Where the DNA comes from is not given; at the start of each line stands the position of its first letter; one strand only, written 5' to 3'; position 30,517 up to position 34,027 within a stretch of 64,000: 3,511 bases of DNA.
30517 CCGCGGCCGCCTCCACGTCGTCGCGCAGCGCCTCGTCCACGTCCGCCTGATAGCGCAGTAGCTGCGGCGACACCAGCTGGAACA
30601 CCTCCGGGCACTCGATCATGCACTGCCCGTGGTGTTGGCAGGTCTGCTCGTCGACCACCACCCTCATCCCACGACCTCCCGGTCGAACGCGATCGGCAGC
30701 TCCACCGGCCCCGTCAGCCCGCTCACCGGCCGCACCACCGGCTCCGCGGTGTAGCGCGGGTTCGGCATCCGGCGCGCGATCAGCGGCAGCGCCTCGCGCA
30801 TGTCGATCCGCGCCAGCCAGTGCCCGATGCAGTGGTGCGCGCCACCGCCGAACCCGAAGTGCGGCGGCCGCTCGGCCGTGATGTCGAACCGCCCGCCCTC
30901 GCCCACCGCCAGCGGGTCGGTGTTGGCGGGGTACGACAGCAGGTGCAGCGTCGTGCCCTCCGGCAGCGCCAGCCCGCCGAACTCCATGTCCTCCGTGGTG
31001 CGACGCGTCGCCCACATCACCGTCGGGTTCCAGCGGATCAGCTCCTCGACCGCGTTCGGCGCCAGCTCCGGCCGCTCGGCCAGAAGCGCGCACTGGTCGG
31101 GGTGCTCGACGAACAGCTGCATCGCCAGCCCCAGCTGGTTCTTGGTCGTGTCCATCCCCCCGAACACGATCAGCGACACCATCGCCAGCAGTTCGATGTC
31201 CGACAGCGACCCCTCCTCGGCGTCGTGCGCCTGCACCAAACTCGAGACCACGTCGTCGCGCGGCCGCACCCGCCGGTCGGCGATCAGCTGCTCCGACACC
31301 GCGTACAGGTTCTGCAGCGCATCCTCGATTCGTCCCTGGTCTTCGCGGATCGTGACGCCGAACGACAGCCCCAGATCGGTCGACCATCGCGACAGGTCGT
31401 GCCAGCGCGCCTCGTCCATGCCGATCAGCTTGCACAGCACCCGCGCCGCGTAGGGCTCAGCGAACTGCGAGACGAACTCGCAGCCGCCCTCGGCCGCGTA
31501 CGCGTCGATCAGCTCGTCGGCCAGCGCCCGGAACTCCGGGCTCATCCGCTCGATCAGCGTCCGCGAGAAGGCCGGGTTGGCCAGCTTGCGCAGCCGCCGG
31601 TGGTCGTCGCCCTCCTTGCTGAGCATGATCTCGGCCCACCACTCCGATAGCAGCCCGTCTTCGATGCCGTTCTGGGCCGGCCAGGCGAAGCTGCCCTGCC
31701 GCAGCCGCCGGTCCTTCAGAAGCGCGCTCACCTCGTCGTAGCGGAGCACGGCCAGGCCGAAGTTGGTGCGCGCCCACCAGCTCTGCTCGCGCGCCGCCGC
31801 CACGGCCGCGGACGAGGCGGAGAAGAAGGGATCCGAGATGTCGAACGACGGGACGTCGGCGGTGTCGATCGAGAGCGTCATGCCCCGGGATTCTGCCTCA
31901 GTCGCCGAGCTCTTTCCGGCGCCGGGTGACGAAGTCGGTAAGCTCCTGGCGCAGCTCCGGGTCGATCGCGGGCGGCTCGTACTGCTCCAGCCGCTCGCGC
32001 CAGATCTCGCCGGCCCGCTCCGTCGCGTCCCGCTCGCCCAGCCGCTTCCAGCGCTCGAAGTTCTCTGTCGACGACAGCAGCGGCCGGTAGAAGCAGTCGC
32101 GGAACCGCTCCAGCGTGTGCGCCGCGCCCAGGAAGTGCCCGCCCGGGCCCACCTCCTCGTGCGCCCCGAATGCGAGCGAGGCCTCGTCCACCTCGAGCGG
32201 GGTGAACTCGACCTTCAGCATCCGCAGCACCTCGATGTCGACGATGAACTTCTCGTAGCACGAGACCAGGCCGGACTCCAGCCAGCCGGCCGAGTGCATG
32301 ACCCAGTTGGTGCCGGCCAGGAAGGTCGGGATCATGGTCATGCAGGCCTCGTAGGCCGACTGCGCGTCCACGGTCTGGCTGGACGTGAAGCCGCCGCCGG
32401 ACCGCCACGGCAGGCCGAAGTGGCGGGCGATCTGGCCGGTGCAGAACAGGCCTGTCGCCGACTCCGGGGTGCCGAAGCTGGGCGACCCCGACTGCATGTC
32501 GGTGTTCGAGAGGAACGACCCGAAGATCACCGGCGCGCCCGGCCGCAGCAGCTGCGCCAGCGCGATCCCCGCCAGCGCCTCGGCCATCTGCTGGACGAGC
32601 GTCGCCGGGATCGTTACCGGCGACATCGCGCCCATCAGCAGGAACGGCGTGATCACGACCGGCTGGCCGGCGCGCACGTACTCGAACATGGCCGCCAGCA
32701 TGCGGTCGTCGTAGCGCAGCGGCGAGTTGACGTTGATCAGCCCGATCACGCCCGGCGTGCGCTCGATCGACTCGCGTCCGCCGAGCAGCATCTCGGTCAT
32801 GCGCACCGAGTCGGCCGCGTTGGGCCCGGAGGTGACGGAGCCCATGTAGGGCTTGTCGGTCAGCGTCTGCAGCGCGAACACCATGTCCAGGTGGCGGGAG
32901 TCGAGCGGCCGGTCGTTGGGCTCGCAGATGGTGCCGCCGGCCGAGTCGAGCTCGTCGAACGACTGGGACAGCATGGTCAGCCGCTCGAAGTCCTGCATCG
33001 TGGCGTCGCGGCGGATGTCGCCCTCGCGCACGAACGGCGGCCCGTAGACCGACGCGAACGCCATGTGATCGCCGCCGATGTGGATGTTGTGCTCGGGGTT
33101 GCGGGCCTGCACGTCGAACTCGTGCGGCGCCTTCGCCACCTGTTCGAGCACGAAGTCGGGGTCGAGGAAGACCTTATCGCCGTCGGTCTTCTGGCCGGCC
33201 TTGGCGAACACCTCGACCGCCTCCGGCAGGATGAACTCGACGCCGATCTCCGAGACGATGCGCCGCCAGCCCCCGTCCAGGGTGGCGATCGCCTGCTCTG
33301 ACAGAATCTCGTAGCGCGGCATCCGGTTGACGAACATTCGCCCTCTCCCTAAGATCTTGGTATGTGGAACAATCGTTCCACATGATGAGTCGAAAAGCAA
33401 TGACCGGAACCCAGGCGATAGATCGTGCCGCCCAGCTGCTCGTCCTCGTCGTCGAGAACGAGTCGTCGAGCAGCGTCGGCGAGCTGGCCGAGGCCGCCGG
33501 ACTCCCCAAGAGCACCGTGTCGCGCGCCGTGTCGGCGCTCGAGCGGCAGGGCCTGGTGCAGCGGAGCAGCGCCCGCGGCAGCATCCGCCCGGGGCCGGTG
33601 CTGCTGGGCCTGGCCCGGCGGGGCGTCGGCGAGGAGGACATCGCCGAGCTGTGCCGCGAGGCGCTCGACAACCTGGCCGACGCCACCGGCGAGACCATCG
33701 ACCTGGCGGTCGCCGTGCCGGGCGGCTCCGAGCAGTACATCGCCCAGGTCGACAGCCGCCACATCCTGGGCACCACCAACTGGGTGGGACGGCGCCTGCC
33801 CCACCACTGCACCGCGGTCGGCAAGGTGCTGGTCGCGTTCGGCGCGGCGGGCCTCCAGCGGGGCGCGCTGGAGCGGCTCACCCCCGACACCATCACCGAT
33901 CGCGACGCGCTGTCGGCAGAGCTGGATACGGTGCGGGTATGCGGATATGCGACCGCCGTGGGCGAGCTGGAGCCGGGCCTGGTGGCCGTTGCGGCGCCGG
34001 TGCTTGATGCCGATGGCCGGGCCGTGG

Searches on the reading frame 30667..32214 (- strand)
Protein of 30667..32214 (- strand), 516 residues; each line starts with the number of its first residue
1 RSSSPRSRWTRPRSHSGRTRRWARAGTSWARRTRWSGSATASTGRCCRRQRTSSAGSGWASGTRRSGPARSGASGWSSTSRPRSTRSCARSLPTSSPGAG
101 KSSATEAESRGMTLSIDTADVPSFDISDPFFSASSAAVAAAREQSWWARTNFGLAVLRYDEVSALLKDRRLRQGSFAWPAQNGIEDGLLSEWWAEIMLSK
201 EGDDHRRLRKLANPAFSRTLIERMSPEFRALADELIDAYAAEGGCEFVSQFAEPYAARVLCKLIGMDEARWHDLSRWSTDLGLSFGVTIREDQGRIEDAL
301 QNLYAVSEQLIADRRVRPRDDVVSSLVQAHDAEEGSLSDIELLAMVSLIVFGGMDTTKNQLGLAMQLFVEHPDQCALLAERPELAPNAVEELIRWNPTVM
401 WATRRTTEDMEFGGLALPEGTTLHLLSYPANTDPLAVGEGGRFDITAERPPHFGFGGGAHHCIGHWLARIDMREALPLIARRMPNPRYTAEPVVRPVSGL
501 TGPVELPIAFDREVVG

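Call 10: search_protein_families(library=pfam, proteins=[window:30667-32214:-], max_evalue=0.00001)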
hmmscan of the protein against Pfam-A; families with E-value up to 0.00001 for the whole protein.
window:30667-32214:- (516 aa): 1 family
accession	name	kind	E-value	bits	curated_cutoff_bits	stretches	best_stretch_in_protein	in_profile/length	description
PF00067.27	p450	-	1.8e-16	60.4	22.8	1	295-479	215-428/462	Cytochrome P450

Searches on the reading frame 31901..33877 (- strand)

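Call 10: search_protein_families(library=pfam, proteins=[window:31901-33877:-], max_evalue=0.00001)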
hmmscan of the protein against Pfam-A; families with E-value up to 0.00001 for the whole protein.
window:31901-33877:- (659 aa): 1 family
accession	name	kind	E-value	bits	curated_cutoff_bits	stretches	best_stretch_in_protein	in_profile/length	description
PF06253.16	MTTB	-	1.8e-184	613.9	25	1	180-658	22-500/500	Trimethylamine methyltransferase (MTTB)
